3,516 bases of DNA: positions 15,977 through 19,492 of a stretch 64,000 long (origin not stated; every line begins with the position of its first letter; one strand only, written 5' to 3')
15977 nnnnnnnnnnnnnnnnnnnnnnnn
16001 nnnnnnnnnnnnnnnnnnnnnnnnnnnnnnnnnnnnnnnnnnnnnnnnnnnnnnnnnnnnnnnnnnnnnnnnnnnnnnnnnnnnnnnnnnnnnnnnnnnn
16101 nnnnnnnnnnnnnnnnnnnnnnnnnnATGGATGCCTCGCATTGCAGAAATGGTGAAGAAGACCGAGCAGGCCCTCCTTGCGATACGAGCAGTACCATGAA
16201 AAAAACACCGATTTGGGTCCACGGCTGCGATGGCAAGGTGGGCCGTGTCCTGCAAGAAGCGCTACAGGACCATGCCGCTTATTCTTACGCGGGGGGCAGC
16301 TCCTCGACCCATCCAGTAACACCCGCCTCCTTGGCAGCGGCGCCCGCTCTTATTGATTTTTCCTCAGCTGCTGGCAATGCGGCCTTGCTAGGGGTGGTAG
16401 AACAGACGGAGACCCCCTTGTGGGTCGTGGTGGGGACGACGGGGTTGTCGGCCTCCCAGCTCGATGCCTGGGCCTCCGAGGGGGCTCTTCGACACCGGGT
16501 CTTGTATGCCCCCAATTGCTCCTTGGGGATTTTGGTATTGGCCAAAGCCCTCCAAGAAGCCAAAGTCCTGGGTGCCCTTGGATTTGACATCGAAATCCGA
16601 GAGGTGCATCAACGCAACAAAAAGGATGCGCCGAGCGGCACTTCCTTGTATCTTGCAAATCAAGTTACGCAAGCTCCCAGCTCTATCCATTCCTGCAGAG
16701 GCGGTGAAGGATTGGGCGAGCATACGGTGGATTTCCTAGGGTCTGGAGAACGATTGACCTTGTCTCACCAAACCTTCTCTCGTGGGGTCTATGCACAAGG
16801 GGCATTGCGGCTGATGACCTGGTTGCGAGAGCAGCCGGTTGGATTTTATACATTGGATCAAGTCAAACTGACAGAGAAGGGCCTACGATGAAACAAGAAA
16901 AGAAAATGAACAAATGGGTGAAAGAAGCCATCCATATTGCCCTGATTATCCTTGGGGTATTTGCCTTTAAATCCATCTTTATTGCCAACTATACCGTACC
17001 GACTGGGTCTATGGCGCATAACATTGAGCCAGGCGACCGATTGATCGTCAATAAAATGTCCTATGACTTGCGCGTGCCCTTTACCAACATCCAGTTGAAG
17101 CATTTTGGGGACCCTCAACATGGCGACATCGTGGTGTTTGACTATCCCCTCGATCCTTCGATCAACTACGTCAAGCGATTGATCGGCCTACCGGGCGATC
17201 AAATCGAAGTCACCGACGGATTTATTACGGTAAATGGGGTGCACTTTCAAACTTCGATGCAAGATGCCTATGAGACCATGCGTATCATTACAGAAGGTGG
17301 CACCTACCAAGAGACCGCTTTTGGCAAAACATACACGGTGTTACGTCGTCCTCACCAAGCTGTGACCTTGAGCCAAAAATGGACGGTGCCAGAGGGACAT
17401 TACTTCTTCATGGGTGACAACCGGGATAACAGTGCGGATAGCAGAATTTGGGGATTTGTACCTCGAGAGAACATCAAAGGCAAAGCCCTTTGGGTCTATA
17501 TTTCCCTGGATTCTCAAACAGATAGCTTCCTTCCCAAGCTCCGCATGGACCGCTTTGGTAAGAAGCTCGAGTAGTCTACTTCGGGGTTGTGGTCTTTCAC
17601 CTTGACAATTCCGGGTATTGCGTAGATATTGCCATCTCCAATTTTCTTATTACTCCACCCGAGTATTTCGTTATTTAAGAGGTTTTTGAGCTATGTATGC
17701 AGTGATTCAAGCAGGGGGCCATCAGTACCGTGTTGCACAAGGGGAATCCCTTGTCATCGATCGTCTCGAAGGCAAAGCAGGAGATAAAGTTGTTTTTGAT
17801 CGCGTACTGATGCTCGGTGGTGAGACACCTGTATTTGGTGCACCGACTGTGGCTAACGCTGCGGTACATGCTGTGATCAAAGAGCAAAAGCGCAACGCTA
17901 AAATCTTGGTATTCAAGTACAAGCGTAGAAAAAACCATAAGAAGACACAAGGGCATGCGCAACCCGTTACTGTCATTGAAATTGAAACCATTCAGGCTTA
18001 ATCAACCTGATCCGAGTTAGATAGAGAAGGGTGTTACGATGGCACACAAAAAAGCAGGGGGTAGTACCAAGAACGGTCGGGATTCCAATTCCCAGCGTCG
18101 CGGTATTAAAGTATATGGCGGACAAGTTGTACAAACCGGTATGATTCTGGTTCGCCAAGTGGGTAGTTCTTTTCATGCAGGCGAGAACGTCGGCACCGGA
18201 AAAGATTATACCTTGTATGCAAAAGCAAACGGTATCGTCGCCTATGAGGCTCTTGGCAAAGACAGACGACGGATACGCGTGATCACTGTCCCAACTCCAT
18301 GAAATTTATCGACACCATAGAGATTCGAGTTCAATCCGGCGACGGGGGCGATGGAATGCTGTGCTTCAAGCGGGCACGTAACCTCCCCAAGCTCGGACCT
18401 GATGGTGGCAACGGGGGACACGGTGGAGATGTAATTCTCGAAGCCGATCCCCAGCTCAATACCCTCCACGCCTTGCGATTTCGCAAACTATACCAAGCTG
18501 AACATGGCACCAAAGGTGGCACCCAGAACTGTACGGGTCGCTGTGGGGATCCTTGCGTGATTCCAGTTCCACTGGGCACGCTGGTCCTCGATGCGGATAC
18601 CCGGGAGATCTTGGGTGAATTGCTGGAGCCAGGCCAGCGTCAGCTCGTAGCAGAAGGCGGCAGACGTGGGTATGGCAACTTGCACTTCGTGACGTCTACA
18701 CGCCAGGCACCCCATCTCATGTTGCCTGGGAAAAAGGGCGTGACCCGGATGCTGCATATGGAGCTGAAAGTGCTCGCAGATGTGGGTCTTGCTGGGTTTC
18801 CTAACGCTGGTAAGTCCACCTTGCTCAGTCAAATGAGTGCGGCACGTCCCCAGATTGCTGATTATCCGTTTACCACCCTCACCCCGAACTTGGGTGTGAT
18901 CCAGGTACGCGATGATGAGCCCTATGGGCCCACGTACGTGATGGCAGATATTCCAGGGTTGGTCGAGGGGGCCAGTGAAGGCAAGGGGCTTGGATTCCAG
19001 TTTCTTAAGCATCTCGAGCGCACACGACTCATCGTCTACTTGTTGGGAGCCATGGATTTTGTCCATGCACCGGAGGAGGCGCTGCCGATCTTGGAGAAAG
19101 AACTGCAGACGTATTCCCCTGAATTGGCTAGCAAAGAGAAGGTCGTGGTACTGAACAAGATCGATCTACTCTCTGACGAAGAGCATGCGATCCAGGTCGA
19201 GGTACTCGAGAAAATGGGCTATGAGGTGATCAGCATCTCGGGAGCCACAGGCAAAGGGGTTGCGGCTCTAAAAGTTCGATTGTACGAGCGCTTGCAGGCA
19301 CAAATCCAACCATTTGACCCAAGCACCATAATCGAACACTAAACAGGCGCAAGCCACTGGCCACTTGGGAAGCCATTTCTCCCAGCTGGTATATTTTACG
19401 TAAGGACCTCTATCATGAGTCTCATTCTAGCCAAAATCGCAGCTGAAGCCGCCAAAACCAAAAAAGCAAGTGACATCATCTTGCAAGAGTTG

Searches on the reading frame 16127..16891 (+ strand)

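Call 71: search_protein_families(library=pfam, proteins=[window:16127-16891:+], max_evalue=0.00001)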
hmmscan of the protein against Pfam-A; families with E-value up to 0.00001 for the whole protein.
window:16127-16891:+ (254 aa): 2 families
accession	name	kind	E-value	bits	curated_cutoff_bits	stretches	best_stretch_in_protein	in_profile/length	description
PF05173.19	DapB_C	-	1e-27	97.1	27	1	134-246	1-120/121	Dihydrodipicolinate reductase, C-terminus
PF01113.26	DapB_N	-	1.2e-08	35.5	25.6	1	28-130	2-123/124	Dihydrodipicolinate reductase, N-terminus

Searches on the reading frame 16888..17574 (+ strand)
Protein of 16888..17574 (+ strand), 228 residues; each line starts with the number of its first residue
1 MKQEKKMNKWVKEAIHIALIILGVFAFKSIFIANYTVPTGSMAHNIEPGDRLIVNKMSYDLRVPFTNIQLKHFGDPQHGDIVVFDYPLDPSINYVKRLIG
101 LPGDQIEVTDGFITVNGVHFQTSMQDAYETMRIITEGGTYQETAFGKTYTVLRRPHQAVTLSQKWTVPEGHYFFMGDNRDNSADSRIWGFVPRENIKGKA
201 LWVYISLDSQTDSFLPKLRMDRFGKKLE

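Call 71: search_protein_families(library=pfam, proteins=[window:16888-17574:+], max_evalue=0.00001)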
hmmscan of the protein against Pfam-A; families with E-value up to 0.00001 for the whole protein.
window:16888-17574:+ (228 aa): 1 family
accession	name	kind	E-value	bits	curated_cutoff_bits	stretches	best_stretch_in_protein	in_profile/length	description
PF10502.14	Peptidase_S26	-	7.8e-50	169.5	22.9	1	9-204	3-167/168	Signal peptidase, peptidase S26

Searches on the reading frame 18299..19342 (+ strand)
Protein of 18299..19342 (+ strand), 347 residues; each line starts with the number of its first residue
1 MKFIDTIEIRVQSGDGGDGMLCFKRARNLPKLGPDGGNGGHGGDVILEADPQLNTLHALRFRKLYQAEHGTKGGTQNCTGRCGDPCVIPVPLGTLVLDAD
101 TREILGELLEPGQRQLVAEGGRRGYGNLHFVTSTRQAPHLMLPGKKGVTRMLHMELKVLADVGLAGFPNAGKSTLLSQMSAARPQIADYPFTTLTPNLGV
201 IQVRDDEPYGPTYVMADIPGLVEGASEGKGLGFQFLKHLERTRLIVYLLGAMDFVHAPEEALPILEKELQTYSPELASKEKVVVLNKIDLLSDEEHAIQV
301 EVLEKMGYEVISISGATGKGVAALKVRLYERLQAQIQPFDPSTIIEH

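Call 71: search_protein_families(library=pfam, proteins=[window:18299-19342:+], max_evalue=0.00001)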
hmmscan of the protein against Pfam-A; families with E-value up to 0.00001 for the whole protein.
window:18299-19342:+ (347 aa): 4 families
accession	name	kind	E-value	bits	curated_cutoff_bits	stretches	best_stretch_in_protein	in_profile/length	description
PF01018.28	GTP1_OBG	-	4.5e-53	179.5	27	1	4-158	1-155/155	GTP1/OBG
PF01926.29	MMR_HSR1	-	6.1e-21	75.1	21.9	1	161-287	1-113/113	50S ribosome-binding GTPase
PF02421.24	FeoB_N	-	2.5e-12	47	27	1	162-325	3-153/156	Ferrous iron transport protein B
PF03193.22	RsgA_GTPase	-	1.8e-07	31.6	30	1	278-332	53-108/174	RsgA GTPase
